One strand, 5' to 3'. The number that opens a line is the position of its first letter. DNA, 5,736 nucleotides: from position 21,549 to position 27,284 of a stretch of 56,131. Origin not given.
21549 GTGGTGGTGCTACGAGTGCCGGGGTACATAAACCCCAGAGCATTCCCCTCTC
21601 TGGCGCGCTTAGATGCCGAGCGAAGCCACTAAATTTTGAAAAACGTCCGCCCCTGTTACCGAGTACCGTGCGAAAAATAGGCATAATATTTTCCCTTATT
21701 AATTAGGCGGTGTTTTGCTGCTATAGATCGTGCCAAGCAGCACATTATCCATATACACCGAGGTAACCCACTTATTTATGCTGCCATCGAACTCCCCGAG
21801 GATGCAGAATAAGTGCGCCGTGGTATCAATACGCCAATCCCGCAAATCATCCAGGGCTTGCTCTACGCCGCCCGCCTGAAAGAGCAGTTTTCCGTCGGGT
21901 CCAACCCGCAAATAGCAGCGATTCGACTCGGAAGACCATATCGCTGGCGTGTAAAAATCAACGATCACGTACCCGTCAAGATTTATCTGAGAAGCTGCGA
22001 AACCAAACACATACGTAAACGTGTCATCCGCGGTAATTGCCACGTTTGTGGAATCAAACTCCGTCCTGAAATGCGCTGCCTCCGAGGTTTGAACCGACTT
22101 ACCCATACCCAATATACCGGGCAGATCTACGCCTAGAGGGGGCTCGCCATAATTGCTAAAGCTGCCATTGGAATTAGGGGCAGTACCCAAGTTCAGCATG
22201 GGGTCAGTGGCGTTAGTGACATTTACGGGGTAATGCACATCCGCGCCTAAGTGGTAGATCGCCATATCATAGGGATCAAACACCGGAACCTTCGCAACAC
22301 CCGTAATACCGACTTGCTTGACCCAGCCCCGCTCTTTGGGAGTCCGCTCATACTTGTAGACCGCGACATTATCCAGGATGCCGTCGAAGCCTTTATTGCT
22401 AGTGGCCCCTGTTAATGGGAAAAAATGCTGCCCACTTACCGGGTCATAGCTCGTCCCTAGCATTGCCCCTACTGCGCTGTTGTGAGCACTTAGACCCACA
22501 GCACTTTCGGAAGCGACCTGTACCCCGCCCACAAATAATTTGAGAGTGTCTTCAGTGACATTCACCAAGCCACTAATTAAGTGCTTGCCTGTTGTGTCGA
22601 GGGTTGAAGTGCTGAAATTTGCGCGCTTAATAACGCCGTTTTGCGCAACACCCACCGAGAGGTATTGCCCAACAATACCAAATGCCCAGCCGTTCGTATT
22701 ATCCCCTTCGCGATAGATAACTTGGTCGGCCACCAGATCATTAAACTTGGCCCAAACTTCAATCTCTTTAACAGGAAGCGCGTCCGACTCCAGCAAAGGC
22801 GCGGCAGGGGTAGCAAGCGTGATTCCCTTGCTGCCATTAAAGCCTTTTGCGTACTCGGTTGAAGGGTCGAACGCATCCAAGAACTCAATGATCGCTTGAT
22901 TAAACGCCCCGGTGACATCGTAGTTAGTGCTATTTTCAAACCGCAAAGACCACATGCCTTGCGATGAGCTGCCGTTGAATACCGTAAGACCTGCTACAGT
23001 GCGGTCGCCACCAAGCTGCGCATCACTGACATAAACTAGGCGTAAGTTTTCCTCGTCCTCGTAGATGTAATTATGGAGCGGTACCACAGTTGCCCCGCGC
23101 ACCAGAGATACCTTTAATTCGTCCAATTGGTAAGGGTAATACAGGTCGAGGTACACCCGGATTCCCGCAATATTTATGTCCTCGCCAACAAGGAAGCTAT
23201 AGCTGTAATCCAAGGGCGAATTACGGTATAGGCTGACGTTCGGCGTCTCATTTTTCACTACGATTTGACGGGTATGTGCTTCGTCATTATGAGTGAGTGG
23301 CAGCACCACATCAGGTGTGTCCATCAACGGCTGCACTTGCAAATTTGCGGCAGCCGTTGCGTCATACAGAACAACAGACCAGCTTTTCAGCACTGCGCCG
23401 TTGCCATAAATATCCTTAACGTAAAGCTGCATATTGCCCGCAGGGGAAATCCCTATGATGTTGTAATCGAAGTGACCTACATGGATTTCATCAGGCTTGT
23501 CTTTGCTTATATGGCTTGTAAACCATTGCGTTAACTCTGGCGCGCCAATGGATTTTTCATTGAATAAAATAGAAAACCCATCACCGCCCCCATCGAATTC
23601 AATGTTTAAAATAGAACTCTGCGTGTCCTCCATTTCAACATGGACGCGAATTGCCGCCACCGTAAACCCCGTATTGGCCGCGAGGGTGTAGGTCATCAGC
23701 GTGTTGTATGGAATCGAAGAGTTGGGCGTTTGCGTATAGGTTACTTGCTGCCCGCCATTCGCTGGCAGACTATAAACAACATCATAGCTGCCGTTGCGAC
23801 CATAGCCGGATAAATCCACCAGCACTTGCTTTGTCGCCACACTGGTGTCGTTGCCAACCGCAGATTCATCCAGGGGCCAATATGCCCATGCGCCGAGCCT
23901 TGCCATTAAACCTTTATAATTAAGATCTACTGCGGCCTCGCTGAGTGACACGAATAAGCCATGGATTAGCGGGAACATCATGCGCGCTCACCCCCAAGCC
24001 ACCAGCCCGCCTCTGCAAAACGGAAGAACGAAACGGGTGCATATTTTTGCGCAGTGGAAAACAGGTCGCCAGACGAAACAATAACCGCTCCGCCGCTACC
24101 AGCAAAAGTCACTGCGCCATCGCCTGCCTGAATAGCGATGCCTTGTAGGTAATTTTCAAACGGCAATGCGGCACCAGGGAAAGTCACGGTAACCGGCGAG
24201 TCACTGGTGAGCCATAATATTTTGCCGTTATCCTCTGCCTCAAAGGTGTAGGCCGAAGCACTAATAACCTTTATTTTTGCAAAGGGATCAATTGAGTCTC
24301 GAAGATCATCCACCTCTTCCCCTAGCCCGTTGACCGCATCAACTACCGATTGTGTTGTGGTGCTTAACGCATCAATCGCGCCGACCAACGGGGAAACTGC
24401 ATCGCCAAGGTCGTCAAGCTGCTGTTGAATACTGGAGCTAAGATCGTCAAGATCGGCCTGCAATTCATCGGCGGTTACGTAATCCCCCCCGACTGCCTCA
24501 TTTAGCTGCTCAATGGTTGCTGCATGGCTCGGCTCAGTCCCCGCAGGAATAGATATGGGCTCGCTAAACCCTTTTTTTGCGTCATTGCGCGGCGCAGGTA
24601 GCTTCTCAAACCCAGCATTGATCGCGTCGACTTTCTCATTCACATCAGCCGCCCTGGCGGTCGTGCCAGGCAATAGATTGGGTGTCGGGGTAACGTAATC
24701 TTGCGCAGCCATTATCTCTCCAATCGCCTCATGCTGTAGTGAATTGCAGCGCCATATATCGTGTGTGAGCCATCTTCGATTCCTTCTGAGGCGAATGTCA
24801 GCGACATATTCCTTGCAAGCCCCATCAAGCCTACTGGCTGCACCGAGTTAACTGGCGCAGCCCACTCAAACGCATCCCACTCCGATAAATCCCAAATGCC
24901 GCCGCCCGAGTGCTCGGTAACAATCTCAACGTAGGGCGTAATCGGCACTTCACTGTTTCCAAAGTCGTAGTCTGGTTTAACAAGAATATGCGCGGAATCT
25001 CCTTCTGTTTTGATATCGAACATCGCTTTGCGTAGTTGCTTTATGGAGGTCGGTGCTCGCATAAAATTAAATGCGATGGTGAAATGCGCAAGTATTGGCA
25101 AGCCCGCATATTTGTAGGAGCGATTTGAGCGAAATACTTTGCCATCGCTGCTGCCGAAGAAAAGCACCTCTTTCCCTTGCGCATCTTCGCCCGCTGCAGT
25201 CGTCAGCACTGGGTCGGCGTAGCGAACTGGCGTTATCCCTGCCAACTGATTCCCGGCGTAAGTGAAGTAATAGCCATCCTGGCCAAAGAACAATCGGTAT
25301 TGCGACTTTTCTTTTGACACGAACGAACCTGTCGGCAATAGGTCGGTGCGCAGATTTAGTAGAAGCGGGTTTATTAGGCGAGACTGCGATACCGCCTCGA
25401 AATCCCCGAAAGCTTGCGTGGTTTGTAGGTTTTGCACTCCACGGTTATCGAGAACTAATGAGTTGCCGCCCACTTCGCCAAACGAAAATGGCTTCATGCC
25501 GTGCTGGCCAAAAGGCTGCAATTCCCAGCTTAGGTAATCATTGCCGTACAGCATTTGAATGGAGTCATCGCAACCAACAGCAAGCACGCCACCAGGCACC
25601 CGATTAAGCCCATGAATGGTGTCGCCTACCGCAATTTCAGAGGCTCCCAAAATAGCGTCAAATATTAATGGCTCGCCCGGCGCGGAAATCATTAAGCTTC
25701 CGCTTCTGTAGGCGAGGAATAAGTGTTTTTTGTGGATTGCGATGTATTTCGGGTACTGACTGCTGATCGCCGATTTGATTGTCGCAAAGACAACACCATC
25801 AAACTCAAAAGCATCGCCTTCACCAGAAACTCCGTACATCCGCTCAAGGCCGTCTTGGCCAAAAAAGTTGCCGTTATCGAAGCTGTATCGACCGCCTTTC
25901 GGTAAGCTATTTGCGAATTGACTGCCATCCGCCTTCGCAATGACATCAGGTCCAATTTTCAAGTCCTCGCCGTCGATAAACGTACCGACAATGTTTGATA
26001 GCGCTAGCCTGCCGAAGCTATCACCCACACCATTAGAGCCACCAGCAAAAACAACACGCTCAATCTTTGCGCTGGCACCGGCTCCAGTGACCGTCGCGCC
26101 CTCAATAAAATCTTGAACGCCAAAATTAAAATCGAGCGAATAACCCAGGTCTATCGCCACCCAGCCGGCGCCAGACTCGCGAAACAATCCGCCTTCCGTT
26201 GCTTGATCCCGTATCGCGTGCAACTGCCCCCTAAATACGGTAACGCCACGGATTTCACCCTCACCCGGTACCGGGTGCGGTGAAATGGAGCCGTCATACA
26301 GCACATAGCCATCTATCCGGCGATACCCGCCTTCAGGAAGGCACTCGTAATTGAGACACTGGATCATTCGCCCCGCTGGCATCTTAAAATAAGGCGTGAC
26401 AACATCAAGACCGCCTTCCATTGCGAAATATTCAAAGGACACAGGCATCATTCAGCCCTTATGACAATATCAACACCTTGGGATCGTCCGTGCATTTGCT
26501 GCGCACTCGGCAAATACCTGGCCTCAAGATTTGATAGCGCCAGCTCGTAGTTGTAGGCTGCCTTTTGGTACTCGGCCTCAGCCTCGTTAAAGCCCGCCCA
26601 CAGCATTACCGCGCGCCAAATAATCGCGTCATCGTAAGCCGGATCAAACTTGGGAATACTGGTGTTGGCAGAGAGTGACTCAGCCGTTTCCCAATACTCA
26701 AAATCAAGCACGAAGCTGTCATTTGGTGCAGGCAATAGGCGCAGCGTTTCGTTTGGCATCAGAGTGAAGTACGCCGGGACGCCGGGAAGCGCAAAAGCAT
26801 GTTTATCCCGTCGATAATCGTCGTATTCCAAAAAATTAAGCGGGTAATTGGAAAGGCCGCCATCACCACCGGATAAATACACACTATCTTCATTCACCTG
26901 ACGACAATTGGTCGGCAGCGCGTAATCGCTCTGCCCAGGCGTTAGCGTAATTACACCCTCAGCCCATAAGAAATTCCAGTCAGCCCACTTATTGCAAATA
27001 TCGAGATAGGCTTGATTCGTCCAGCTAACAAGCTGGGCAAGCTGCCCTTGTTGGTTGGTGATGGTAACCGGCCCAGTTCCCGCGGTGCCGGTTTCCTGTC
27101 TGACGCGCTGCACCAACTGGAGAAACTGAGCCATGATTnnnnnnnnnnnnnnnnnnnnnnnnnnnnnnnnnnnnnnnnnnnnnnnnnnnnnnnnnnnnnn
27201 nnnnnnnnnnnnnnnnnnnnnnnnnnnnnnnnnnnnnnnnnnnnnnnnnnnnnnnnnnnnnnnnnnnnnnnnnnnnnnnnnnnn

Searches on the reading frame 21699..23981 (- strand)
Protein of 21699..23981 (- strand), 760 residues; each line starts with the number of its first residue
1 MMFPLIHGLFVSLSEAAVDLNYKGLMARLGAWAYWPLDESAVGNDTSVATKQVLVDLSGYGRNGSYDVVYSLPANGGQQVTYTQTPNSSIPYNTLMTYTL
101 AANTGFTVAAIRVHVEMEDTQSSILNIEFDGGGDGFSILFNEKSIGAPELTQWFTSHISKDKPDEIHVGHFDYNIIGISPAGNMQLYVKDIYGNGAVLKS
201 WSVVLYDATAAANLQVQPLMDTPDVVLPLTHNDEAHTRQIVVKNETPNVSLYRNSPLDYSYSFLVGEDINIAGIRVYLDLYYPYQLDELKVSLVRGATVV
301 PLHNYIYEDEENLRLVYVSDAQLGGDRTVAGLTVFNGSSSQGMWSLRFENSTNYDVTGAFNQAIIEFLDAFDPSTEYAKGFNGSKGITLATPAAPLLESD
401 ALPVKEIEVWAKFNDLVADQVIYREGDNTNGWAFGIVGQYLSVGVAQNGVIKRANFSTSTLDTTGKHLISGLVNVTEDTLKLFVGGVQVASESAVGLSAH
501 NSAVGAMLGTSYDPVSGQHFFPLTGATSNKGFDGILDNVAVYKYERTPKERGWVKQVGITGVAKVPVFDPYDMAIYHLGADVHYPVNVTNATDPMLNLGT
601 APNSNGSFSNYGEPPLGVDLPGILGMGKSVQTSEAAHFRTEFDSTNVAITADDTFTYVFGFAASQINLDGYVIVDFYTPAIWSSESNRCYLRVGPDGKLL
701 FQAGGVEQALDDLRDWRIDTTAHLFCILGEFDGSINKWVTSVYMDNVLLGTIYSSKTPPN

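Call 8: search_protein_families(library=phrogs, proteins=[window:21699-23981:-], max_evalue=0.001)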
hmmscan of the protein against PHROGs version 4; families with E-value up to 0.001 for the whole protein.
window:21699-23981:- (760 aa): 0 families

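Call 53: search_protein_families(library=pfam, proteins=[window:21699-23981:-], max_evalue=0.01)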
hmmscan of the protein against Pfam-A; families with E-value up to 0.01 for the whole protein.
window:21699-23981:- (760 aa): 1 family
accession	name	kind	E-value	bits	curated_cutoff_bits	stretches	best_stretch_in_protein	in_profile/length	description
PF13385.13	Laminin_G_3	-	2.5e-06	28.1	27.6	1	407-550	21-149/151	Concanavalin A-like lectin/glucanases superfamily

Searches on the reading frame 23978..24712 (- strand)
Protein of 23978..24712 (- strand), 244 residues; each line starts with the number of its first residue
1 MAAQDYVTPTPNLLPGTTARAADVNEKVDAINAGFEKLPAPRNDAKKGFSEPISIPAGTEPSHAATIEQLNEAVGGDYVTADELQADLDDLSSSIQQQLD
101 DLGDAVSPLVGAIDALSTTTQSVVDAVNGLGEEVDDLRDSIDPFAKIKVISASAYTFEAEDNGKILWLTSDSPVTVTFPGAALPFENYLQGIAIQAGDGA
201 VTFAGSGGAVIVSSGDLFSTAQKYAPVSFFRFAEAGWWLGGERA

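Call 8: search_protein_families(library=phrogs, proteins=[window:23978-24712:-], max_evalue=0.001)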
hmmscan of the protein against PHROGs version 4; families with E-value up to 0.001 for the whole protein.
window:23978-24712:- (244 aa): 1 family
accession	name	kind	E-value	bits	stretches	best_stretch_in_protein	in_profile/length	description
phrog_21510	-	unknown function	0.00084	19.2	0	147-238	456-548/555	-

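Call 53: search_protein_families(library=pfam, proteins=[window:23978-24712:-], max_evalue=0.01)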
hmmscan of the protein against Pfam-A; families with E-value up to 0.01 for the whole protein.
window:23978-24712:- (244 aa): 3 families
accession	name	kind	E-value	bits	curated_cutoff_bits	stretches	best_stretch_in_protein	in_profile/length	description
PF06103.16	DUF948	-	0.0011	19.6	37.2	0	84-137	38-87/89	Bacterial protein of unknown function (DUF948)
PF04513.17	Baculo_PEP_C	-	0.0072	16.8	38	0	81-132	69-120/140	Baculovirus polyhedron envelope protein, PEP, C terminus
PF07889.17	DUF1664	-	0.0076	16.7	34.6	0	82-143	44-105/124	Protein of unknown function (DUF1664)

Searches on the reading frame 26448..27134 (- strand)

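Call 9: search_protein_families(library=phrogs, proteins=[window:26448-27134:-], max_evalue=0.001)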
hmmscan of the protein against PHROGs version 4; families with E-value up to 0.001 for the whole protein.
window:26448-27134:- (228 aa): 3 families
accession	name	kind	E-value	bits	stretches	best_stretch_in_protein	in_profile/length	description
phrog_10775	-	tail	1.3e-10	42.4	1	3-210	5-224/237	tail protein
phrog_399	-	head and packaging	3.7e-05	24.4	1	31-203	26-197/220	structural protein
phrog_6013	-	tail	6.1e-05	23.2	1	5-149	4-142/228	tail protein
